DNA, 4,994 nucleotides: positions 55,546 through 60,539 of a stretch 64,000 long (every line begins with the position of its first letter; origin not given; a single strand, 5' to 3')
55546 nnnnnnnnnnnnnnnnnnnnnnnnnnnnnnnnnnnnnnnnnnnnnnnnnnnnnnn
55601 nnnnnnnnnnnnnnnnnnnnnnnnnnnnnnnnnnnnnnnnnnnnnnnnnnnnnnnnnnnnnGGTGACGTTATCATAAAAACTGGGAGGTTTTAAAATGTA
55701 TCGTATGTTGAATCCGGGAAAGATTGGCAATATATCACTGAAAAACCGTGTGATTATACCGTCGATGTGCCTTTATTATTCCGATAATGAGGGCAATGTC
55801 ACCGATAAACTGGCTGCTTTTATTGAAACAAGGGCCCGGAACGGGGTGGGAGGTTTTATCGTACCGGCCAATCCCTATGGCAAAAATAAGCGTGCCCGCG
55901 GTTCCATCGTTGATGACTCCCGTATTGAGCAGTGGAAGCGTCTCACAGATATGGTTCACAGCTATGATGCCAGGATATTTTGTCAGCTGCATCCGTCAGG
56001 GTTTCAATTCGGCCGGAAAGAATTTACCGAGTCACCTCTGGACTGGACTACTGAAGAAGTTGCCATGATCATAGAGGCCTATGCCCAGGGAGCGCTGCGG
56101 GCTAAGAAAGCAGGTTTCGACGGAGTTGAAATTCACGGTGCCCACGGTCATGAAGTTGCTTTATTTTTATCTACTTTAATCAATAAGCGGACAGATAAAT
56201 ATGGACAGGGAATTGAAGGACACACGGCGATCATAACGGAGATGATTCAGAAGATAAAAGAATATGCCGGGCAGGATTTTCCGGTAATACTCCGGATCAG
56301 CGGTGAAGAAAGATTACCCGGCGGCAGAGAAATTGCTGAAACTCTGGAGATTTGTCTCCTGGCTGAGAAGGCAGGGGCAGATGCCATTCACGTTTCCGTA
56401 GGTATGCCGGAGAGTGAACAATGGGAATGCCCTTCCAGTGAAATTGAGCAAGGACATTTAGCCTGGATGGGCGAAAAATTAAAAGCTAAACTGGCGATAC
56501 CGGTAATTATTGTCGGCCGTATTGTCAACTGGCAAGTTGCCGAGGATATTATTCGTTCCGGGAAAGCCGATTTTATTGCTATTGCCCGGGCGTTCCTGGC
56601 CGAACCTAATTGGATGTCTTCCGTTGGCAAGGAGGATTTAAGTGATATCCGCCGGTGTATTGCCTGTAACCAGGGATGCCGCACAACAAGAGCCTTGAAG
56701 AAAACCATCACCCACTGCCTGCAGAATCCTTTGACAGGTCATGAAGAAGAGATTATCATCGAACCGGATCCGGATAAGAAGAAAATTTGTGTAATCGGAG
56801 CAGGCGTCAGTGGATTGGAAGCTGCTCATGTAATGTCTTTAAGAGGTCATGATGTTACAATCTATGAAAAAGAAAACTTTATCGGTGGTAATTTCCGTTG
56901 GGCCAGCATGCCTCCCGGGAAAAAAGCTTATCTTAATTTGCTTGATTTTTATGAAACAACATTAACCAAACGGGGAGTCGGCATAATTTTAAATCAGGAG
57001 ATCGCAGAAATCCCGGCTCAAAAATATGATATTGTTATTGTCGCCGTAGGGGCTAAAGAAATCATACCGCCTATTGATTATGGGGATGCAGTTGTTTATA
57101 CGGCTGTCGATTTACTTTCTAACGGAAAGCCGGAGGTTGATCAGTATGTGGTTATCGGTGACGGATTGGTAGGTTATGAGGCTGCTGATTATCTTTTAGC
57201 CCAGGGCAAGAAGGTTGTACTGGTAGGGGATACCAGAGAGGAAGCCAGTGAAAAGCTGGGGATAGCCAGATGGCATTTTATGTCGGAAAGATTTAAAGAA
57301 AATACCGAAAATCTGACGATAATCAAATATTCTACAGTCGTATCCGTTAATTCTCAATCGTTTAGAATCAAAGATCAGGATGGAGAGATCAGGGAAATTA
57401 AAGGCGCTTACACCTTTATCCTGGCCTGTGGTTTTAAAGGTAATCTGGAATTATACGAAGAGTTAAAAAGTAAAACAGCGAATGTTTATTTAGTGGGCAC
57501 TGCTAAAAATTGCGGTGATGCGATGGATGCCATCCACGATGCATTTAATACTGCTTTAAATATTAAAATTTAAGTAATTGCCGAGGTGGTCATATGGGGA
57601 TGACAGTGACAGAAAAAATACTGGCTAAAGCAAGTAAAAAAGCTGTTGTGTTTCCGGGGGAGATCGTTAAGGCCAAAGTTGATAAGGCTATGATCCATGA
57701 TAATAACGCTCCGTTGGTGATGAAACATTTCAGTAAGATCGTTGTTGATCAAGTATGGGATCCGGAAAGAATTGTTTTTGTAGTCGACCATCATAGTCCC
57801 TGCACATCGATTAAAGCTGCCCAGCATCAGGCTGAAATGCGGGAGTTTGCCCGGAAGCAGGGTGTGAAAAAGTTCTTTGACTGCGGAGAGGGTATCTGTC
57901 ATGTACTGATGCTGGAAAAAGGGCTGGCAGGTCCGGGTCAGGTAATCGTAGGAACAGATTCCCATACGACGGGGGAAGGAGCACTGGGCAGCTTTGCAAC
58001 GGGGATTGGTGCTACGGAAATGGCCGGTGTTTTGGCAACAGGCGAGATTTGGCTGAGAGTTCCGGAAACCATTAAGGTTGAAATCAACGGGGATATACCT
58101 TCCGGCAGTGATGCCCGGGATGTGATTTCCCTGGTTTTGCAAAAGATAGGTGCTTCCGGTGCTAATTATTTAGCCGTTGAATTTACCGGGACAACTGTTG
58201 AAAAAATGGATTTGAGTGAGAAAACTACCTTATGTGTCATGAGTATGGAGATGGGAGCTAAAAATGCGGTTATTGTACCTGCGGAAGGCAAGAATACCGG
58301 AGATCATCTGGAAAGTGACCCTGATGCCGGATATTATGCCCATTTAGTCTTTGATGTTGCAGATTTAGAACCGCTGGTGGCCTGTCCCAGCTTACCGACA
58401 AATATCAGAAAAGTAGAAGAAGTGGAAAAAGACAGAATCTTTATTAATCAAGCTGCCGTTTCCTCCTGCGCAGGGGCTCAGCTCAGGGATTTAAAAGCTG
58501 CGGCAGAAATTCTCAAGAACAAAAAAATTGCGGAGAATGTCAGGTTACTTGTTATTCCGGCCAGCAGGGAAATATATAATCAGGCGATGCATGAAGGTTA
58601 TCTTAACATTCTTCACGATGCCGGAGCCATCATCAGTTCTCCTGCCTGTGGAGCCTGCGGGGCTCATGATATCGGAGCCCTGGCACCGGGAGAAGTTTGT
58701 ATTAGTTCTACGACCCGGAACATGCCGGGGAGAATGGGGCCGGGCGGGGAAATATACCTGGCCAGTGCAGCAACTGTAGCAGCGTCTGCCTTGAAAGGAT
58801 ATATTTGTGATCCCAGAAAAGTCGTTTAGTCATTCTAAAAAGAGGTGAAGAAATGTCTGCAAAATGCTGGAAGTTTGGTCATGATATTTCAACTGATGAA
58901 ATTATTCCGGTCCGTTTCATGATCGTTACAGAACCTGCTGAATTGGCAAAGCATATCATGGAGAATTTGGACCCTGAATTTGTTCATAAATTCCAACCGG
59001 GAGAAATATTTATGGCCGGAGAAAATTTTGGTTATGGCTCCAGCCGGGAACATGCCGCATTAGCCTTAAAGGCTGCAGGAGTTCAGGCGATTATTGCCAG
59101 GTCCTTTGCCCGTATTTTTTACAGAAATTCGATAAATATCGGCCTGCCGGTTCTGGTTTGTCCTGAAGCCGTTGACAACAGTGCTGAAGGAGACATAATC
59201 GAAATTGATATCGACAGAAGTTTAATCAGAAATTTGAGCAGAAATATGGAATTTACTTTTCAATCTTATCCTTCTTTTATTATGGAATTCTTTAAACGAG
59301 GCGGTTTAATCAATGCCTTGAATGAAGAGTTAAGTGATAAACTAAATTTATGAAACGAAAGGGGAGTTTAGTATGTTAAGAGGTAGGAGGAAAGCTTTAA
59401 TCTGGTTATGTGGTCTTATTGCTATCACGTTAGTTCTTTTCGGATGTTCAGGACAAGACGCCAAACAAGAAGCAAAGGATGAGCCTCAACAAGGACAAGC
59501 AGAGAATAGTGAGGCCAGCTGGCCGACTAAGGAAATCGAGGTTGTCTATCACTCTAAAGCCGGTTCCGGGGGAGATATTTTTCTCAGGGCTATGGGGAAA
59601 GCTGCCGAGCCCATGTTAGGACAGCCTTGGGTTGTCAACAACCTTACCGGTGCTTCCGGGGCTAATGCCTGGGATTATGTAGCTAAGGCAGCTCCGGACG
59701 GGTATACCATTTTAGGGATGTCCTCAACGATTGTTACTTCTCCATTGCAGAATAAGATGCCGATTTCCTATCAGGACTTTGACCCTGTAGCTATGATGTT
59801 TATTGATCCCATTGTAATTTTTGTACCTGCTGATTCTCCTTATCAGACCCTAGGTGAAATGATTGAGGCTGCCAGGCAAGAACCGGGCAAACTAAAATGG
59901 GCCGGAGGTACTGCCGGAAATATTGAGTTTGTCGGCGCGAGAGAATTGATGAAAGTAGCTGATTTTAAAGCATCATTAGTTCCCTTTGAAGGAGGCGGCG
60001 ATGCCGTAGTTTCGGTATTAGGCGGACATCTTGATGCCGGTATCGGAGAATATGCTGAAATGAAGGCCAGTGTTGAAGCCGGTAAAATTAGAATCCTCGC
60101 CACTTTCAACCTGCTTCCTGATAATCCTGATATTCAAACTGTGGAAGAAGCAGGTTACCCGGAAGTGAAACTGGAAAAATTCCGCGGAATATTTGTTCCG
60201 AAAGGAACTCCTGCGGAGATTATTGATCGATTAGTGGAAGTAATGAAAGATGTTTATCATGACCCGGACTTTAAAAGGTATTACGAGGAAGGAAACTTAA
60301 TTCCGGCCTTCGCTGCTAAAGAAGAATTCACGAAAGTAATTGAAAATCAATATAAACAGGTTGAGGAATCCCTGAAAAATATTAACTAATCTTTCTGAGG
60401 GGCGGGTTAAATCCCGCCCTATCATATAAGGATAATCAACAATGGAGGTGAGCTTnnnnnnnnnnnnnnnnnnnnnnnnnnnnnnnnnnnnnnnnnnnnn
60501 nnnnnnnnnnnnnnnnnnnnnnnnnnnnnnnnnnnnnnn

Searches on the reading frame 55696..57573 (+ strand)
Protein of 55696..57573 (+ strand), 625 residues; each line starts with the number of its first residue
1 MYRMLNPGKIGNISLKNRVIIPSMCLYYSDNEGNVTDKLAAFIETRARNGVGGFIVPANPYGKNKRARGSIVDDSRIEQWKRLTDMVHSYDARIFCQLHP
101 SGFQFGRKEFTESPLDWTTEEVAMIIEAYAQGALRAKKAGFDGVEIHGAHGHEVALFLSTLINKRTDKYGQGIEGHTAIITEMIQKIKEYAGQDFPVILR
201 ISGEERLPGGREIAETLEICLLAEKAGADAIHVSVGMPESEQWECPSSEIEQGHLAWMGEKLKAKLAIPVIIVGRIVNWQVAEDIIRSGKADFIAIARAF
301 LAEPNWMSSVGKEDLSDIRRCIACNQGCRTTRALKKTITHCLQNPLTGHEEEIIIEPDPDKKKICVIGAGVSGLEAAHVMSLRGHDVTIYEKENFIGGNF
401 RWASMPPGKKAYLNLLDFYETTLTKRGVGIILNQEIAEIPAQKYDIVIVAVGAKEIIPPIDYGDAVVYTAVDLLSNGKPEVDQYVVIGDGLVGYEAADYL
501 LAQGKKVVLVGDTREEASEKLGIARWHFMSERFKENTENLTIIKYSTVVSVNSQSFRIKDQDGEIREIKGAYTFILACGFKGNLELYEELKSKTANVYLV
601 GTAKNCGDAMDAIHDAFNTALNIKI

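Call 8: search_protein_families(library=pfam, proteins=[window:55696-57573:+], max_evalue=0.001)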
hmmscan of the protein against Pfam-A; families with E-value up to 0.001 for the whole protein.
window:55696-57573:+ (625 aa): 18 families
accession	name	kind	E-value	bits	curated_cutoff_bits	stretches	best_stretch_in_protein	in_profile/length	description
PF00724.26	Oxidored_FMN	-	2.7e-54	185.2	27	1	6-311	4-336/342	NADH:flavin oxidoreductase / NADH oxidase family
PF07992.20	Pyr_redox_2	-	6.9e-17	62.2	26.1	1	363-594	2-251/291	Pyridine nucleotide-disulphide oxidoreductase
PF13738.12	Pyr_redox_3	-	3.2e-11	43.5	30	1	478-590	161-277/305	Pyridine nucleotide-disulphide oxidoreductase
PF00070.33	Pyr_redox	-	3.7e-11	43.8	22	1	363-395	1-33/82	Pyridine nucleotide-disulphide oxidoreductase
PF01266.30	DAO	-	1.6e-09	38.2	27.9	1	363-398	1-37/353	FAD dependent oxidoreductase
PF13450.12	NAD_binding_8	-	2.3e-09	37.8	21.9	1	366-401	1-36/68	NAD(P)-binding Rossmann-like domain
PF00890.30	FAD_binding_2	-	5.8e-08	32.8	20.4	1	365-404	3-42/414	FAD binding domain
PF01262.27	AlaDh_PNT_C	-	6.6e-07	29.4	23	0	362-393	29-60/214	Alanine dehydrogenase/PNT, C-terminal domain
PF12831.13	FAD_oxidored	-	5.3e-06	26.4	27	1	364-400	2-38/416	FAD dependent oxidoreductase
PF03486.20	HI0933_like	-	7.8e-06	25.9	50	0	363-401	2-40/244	HI0933-like protein Rossmann domain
PF13241.12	NAD_binding_7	-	8.7e-06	26.7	22.1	0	483-578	9-69/104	Putative NAD(P)-binding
PF02737.24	3HCDH_N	-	1.2e-05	25.8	22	0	363-393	1-31/180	3-hydroxyacyl-CoA dehydrogenase, NAD binding domain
PF01134.28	GIDA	-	1.8e-05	24.4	22.1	0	363-391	1-29/391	Glucose inhibited division protein A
PF01488.26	Shikimate_DH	-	0.00027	21.4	24.3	0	482-518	13-50/138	Shikimate / quinate 5-dehydrogenase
PF01494.25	FAD_binding_3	-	0.00069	19.4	22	0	363-393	3-33/349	FAD binding domain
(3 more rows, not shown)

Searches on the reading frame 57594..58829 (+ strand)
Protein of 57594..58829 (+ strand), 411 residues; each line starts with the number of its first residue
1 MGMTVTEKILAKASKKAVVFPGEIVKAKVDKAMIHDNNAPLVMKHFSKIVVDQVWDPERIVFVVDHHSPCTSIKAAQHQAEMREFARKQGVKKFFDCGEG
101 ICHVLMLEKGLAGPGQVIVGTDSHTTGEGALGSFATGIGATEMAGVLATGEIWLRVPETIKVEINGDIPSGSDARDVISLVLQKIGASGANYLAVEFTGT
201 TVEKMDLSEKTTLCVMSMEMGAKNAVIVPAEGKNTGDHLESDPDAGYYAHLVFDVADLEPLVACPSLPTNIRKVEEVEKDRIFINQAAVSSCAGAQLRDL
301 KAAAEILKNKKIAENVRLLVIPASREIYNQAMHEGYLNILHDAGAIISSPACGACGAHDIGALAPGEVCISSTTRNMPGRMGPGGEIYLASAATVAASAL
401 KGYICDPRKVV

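Call 8: search_protein_families(library=pfam, proteins=[window:57594-58829:+], max_evalue=0.001)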
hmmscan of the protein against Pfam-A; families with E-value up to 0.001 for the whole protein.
window:57594-58829:+ (411 aa): 2 families
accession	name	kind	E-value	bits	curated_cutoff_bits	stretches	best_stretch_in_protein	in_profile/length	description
PF00330.25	Aconitase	-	2.9e-81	274.2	28.7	2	24-230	15-237/463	Aconitase family (aconitate hydratase)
PF04412.18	AcnX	-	3.9e-05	23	31.5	1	286-352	292-357/400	Aconitase X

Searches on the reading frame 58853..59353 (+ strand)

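Call 8: search_protein_families(library=pfam, proteins=[window:58853-59353:+], max_evalue=0.001)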
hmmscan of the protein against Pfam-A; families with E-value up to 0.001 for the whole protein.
window:58853-59353:+ (166 aa): 1 family
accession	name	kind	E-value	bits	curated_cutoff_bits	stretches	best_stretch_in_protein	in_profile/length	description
PF00694.25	Aconitase_C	-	4e-20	72.9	22.8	1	35-99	59-124/131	Aconitase C-terminal domain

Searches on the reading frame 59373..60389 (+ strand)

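Call 8: search_protein_families(library=pfam, proteins=[window:59373-60389:+], max_evalue=0.001)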
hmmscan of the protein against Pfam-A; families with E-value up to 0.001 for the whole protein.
window:59373-60389:+ (338 aa): 1 family
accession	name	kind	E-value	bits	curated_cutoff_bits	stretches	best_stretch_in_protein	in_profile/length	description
PF03401.19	TctC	-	2e-46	159.1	27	1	72-337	3-272/274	Tripartite tricarboxylate transporter family receptor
